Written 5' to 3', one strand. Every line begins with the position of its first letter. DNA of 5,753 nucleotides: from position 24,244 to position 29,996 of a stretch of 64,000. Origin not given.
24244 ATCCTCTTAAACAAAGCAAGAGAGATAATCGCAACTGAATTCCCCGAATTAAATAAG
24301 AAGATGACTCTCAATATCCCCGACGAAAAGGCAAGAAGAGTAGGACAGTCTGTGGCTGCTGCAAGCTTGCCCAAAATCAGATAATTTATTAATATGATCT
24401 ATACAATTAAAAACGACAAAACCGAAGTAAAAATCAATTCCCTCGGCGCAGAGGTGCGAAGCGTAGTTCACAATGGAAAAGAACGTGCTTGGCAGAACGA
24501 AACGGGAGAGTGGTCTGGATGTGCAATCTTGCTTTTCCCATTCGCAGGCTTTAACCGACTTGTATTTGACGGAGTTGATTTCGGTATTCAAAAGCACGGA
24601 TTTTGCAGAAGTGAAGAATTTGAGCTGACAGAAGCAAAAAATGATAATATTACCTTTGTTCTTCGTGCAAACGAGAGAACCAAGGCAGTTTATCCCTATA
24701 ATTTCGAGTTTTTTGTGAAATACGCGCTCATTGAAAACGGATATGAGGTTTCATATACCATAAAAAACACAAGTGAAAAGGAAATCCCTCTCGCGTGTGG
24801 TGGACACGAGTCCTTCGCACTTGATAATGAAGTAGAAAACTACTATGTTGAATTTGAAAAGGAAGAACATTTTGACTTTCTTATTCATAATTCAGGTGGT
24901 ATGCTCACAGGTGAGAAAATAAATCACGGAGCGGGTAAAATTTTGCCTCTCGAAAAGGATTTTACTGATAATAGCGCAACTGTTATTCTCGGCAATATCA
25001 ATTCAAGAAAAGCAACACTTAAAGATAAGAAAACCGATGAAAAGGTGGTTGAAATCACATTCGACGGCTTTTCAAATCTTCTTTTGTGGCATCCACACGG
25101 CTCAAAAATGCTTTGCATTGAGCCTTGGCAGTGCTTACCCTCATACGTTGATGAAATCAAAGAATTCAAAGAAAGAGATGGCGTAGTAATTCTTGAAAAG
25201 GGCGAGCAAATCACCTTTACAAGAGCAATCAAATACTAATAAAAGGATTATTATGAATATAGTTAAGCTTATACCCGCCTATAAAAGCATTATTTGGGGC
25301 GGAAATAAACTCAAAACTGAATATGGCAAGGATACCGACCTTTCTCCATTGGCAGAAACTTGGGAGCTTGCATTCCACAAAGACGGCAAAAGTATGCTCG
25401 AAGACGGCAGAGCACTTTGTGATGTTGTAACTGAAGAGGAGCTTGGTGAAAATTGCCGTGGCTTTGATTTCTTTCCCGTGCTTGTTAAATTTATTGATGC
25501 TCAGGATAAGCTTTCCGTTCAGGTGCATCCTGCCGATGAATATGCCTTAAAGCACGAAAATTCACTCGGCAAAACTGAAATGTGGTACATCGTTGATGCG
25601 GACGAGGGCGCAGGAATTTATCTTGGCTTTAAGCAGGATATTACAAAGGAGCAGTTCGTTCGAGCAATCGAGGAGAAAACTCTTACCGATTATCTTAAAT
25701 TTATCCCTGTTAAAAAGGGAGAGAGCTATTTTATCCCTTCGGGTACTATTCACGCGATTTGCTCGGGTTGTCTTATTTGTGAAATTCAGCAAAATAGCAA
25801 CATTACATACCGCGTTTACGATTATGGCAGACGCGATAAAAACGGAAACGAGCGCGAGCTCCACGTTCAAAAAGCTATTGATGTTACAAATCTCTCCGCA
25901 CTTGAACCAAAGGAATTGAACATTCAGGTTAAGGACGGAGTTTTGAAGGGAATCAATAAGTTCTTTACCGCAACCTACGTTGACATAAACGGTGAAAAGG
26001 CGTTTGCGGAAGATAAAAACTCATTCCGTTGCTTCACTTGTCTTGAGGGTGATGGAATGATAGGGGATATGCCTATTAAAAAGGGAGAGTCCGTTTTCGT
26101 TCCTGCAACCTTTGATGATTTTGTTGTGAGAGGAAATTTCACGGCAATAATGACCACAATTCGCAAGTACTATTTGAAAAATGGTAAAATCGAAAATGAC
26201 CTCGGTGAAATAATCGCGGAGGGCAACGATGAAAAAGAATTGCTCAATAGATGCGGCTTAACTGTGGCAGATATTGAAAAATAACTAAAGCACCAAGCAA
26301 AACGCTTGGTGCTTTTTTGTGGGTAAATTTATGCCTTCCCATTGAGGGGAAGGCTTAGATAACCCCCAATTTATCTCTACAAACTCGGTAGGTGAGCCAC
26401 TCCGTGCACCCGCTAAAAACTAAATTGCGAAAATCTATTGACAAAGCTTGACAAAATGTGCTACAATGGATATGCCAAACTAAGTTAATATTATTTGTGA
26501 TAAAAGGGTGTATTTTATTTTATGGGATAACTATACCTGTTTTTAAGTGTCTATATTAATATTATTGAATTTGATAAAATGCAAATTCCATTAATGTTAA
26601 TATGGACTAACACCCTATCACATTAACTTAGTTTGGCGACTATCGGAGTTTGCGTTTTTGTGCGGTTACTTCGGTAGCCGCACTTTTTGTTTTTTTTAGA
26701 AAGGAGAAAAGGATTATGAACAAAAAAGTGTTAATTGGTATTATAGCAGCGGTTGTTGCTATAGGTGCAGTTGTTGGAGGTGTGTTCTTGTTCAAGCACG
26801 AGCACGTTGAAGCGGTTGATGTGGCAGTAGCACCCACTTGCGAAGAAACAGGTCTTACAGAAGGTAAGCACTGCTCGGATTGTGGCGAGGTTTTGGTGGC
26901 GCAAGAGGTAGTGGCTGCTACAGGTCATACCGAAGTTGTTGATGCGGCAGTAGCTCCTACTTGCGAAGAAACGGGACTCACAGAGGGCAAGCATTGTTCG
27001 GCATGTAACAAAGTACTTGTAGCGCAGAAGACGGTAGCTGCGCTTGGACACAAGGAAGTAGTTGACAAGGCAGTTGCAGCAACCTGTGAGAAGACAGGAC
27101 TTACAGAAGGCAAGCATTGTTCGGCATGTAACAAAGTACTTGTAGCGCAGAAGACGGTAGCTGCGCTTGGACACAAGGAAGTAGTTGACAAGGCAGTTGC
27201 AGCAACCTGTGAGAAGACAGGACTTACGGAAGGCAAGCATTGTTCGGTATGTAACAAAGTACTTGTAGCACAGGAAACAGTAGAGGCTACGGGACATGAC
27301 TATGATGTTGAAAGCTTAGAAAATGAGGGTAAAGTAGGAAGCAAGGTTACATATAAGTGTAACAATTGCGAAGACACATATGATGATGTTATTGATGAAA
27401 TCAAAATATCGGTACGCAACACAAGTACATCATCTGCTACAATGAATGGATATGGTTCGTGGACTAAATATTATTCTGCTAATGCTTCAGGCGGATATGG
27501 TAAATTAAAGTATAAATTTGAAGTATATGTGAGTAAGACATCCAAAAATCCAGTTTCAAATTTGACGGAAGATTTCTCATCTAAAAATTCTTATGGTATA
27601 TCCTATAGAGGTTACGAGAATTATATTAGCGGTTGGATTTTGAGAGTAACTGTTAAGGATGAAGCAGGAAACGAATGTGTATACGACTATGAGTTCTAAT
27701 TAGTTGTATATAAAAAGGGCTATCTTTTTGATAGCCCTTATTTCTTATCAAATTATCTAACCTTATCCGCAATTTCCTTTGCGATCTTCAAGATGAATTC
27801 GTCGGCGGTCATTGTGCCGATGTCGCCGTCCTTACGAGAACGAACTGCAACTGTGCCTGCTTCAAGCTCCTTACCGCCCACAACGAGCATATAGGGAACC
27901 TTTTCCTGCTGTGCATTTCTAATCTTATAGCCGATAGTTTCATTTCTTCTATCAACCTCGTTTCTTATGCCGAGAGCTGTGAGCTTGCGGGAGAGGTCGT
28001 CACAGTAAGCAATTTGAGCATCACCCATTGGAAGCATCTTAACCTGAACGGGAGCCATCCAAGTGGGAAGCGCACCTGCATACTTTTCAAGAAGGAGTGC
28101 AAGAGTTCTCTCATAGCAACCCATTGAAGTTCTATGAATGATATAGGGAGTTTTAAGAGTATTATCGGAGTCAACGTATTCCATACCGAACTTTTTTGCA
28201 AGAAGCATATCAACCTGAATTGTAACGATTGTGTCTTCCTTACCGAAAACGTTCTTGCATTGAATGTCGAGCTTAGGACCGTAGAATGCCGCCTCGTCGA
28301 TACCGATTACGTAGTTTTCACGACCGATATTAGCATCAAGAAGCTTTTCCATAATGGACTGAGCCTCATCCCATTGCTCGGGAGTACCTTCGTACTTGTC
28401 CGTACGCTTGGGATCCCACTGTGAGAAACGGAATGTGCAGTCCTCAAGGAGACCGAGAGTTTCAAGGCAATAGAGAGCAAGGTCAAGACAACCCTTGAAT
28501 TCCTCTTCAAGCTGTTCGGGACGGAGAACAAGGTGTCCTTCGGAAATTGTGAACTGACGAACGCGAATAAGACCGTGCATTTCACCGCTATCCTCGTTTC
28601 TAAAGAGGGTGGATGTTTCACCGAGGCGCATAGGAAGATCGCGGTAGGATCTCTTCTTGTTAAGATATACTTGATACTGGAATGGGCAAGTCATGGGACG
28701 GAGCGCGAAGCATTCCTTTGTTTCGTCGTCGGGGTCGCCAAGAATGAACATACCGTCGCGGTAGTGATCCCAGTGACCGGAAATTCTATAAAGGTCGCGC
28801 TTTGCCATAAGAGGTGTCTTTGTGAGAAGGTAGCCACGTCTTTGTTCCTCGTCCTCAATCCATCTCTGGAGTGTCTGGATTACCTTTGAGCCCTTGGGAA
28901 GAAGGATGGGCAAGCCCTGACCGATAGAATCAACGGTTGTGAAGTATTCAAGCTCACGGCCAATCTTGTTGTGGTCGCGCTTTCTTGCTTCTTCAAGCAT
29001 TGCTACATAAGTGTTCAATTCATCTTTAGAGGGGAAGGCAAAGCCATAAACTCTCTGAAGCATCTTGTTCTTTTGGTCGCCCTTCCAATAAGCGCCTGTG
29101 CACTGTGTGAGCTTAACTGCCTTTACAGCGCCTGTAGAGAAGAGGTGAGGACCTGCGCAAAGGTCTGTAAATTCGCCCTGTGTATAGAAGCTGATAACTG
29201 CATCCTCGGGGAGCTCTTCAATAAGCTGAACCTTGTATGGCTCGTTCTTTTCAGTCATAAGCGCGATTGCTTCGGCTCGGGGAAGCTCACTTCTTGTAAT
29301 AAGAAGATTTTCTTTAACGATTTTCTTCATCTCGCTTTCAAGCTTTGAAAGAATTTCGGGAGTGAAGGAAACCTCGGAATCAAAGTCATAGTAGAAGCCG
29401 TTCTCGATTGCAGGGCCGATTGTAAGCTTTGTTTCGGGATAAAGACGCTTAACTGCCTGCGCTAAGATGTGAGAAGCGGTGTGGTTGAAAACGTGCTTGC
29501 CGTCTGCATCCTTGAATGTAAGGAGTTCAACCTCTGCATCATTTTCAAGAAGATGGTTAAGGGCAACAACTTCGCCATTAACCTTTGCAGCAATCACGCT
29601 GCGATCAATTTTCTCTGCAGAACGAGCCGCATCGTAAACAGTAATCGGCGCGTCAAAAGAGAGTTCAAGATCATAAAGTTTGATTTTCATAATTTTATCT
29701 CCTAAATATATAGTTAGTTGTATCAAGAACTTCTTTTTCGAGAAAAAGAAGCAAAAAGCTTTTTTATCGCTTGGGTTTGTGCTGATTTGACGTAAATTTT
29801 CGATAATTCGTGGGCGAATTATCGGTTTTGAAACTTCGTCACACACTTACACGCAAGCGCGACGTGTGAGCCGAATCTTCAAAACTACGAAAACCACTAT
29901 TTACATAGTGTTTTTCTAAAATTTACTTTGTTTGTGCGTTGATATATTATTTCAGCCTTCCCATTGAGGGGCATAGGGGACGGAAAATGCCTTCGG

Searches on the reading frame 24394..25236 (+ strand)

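Call 31: search_protein_families(library=pfam, proteins=[window:24394-25236:+], max_evalue=0.001)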
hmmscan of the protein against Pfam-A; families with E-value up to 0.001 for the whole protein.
window:24394-25236:+ (281 aa): 1 family
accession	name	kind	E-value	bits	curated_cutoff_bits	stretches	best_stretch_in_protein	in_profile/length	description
PF01263.26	Aldose_epim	-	2.6e-21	76.7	27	1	2-276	2-295/299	Aldose 1-epimerase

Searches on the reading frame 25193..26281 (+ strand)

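Call 31: search_protein_families(library=pfam, proteins=[window:25193-26281:+], max_evalue=0.001)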
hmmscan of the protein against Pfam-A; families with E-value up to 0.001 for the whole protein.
window:25193-26281:+ (363 aa): 2 families
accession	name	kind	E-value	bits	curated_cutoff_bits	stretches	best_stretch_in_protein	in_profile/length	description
PF21621.3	MPI_cupin_dom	-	2.4e-13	50.3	27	1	255-321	8-77/79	Mannose-6-phosphate isomerase, cupin domain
PF20511.4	PMI_typeI_cat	-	2.6e-09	37.8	22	1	24-118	2-107/143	Phosphomannose isomerase type I, catalytic domain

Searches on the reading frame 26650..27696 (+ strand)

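Call 31: search_protein_families(library=pfam, proteins=[window:26650-27696:+], max_evalue=0.001)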
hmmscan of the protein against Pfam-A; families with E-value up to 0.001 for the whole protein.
window:26650-27696:+ (349 aa): 3 families
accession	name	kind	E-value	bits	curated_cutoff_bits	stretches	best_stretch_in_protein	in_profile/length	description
PF24973.1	EGF_LMN_ATRN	-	1.7e-06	28.5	27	0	133-163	5-33/44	Laminin/attractin EGF domain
PF10367.15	zf-Vps39_C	-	3.1e-05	23.9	24.7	0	192-204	6-18/41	Vacuolar sorting protein 39 C-terminal zinc finger domain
PF06677.18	Auto_anti-p27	-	0.00092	19.7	24.1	0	72-84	15-27/40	Sjogren's syndrome/scleroderma autoantigen 1 (Autoantigen p27)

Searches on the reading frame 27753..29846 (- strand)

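Call 31: search_protein_families(library=pfam, proteins=[window:27753-29846:-], max_evalue=0.001)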
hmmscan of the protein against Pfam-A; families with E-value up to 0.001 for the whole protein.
window:27753-29846:- (697 aa): 4 families
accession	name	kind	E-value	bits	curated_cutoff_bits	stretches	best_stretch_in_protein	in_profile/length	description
PF00587.30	tRNA-synt_2b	-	1.1e-36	127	29.3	1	374-589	5-179/179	tRNA synthetase class II core domain (G, H, P, S and T)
PF03129.25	HGTP_anticodon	-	1.1e-22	80.4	21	1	601-690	1-93/94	Anticodon binding domain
PF07973.19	tRNA_SAD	-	4.4e-14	52.6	24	1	218-267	1-44/44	Threonyl and Alanyl tRNA synthetase second additional domain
PF02824.27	TGS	-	1.3e-06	28.8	22.2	1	66-110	15-60/60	TGS domain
